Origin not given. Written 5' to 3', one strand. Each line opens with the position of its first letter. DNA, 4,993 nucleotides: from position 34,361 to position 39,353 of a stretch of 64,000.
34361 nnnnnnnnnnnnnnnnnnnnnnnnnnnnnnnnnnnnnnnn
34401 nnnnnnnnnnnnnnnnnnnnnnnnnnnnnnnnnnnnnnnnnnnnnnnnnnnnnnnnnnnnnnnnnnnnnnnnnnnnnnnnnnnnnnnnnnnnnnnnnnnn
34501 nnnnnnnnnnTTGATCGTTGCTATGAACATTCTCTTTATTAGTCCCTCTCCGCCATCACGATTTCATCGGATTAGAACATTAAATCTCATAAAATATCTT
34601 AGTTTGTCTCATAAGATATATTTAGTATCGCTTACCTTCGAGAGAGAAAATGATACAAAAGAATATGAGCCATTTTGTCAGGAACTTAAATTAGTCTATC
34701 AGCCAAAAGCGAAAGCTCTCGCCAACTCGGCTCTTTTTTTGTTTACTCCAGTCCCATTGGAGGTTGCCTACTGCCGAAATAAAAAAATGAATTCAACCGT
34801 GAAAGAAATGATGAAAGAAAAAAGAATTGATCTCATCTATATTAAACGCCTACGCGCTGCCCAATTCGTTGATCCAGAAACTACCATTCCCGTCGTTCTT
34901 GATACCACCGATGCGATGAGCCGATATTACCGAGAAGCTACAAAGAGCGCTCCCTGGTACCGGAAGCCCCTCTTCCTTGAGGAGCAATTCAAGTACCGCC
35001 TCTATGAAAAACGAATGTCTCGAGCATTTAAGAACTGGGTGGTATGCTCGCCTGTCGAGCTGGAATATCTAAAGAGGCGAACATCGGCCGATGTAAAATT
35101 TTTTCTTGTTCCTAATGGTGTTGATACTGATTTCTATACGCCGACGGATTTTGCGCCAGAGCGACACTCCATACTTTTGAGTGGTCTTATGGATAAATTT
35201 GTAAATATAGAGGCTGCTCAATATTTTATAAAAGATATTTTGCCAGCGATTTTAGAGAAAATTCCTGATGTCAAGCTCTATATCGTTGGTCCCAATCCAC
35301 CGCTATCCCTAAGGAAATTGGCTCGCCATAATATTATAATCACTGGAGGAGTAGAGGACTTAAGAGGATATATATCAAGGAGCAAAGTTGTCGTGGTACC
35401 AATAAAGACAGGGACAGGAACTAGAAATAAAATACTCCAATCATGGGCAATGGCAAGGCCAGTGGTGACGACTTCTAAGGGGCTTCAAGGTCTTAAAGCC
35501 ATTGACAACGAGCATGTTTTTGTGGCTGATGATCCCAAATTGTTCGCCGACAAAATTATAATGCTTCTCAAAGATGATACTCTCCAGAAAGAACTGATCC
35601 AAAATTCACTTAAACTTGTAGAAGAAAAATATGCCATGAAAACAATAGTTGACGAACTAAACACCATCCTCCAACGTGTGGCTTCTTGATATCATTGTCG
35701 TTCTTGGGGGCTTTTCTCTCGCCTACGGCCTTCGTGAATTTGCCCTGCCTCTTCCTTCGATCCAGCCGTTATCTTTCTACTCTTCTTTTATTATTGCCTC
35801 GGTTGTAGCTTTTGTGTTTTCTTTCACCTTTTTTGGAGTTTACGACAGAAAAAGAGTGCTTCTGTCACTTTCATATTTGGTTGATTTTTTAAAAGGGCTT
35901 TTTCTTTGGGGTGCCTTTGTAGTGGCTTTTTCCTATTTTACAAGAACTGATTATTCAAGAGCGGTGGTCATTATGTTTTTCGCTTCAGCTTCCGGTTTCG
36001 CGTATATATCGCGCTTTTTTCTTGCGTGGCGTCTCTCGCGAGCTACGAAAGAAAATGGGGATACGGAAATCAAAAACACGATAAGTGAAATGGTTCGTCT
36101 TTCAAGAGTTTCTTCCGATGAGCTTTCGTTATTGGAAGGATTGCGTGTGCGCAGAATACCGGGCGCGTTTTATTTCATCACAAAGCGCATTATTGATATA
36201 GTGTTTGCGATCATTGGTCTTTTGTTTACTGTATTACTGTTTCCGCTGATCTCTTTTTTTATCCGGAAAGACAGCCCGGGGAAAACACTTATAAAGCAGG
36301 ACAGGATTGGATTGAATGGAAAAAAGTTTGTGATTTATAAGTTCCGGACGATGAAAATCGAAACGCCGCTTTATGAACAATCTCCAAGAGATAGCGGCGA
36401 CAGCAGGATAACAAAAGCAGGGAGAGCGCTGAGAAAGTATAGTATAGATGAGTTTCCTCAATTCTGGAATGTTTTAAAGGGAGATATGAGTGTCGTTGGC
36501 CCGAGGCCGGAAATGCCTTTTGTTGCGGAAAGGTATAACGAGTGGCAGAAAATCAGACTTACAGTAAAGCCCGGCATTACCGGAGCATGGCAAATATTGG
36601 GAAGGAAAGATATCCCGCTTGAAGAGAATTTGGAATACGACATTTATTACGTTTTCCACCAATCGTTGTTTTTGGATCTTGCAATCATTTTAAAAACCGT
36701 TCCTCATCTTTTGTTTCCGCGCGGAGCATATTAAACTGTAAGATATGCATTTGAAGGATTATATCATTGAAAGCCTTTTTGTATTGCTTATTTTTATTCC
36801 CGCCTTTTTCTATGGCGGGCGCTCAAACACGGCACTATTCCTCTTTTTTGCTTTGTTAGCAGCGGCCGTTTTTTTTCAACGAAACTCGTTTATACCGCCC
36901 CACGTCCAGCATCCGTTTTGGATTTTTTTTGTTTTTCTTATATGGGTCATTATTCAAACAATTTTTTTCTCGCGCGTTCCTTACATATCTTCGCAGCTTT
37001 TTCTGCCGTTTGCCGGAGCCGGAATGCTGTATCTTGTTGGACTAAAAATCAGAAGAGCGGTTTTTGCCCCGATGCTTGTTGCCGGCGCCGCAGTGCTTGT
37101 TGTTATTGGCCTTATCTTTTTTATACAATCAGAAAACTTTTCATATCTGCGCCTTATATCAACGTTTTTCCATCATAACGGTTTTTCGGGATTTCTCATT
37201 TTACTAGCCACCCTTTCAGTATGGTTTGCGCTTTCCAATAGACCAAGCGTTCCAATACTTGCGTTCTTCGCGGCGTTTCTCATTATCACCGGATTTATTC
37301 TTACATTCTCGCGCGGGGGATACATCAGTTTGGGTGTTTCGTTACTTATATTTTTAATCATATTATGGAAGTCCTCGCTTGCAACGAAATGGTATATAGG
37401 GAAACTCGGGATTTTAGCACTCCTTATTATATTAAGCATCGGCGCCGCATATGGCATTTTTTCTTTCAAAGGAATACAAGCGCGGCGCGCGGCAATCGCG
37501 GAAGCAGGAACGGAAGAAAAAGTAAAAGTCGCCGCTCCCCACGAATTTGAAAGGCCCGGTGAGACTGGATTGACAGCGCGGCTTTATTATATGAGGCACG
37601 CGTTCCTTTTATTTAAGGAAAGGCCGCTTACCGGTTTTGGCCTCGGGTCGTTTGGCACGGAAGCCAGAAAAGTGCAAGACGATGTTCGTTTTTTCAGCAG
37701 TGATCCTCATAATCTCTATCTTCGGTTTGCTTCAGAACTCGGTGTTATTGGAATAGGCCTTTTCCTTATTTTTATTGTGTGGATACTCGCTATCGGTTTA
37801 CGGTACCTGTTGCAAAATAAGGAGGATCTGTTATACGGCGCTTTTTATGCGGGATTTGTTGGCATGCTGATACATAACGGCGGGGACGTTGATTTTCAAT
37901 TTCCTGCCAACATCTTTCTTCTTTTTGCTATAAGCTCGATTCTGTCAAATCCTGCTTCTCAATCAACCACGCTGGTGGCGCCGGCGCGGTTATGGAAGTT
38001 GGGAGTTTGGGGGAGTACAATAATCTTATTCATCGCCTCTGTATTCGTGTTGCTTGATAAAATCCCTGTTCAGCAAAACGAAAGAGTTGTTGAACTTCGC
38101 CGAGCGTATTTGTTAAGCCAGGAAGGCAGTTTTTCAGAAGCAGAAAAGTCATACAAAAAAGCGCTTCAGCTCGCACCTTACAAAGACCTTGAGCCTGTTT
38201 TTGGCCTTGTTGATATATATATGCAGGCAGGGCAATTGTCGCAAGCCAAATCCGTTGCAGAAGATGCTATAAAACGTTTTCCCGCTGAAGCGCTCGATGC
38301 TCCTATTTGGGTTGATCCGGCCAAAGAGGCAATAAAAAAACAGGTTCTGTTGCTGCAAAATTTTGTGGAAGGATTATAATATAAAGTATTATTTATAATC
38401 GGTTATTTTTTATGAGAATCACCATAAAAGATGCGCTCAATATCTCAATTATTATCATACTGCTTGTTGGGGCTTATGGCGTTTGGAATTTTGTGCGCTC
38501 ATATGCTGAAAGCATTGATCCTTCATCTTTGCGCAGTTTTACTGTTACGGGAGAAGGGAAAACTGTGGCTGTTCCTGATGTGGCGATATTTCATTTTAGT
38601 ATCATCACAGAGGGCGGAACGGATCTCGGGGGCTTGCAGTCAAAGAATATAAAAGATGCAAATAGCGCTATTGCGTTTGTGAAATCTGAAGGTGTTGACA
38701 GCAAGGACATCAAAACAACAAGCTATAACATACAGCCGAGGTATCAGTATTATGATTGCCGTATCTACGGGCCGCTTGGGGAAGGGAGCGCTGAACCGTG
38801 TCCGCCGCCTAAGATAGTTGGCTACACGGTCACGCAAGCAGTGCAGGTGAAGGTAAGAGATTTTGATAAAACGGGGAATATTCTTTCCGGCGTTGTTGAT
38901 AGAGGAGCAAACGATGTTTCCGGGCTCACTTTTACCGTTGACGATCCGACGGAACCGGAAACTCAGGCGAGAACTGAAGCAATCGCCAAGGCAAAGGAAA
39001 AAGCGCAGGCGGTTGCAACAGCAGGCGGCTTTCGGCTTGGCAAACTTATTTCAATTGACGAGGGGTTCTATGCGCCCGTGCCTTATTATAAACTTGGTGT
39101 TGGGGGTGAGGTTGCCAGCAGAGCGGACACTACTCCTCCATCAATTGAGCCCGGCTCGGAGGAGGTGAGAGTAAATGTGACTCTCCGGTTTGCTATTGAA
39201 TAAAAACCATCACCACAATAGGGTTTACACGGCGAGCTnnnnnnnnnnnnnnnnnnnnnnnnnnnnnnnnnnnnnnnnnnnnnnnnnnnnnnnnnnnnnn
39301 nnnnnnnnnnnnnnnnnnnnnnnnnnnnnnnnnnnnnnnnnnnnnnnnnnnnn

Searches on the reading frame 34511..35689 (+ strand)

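Call 42: search_protein_families(library=pfam, proteins=[window:34511-35689:+], max_evalue=0.0001)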
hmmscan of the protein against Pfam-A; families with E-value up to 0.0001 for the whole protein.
window:34511-35689:+ (392 aa): 3 families
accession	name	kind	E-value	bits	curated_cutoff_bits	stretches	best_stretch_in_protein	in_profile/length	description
PF13692.12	Glyco_trans_1_4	-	6.6e-24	85.2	27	1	220-355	3-142/142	Glycosyl transferases group 1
PF00534.26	Glycos_transf_1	-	1.4e-07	31.6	26.4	1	245-366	38-169/172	Glycosyl transferases group 1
PF13524.12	Glyco_trans_1_2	-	1.9e-05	25.1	25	1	247-383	9-142/144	Glycosyl transferase-like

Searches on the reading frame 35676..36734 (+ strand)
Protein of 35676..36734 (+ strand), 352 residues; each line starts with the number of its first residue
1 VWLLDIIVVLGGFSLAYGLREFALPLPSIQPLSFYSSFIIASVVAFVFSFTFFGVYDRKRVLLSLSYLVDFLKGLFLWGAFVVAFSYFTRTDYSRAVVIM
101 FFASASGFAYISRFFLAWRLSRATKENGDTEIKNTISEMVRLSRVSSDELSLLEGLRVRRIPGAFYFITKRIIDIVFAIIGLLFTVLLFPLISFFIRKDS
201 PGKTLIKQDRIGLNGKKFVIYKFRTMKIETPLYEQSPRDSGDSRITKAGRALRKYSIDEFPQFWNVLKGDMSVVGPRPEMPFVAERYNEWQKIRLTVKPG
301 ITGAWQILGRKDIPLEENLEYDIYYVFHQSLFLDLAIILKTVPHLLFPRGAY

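Call 42: search_protein_families(library=pfam, proteins=[window:35676-36734:+], max_evalue=0.0001)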
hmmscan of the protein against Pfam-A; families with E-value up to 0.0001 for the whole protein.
window:35676-36734:+ (352 aa): 1 family
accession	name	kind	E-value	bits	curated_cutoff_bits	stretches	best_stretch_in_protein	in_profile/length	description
PF02397.22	Bac_transf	-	2.4e-59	200.3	27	1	170-346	1-178/179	Bacterial sugar transferase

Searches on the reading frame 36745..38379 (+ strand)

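Call 42: search_protein_families(library=pfam, proteins=[window:36745-38379:+], max_evalue=0.0001)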
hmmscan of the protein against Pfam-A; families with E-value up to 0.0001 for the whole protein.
window:36745-38379:+ (544 aa): 6 families
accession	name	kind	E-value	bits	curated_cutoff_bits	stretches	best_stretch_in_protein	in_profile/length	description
PF04932.20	Wzy_C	-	2e-20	73.5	31.7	1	175-341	1-149/149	O-Antigen ligase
PF14559.12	TPR_19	-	2.1e-07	31.6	25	1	459-514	3-57/68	Tetratricopeptide repeat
PF13181.12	TPR_8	-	9.8e-07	28.9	25.7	0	452-478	6-32/34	Tetratricopeptide repeat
PF13428.12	TPR_14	-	1.7e-06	28.6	23.5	0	487-515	6-34/44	Tetratricopeptide repeat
PF07719.23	TPR_2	-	1.4e-05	25.3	27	0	452-478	6-32/34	Tetratricopeptide repeat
PF00515.34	TPR_1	-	3.8e-05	23.8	27.8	0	452-478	6-32/34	Tetratricopeptide repeat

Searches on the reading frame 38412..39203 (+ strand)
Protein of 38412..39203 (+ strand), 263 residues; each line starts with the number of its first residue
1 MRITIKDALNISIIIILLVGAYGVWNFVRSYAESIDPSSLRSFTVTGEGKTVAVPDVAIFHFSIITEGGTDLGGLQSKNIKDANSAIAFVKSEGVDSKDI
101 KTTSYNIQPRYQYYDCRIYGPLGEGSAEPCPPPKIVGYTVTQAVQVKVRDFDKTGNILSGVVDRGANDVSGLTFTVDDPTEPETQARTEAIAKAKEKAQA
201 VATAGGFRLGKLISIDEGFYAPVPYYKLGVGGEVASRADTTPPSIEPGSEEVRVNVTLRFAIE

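Call 43: search_protein_families(library=pfam, proteins=[window:38412-39203:+], max_evalue=0.0001)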
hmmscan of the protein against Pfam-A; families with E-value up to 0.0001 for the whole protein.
window:38412-39203:+ (263 aa): 1 family
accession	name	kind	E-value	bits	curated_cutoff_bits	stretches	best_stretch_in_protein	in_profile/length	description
PF04402.19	SIMPL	-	5.1e-48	164.5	25.2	1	44-260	2-205/205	Protein of unknown function (DUF541)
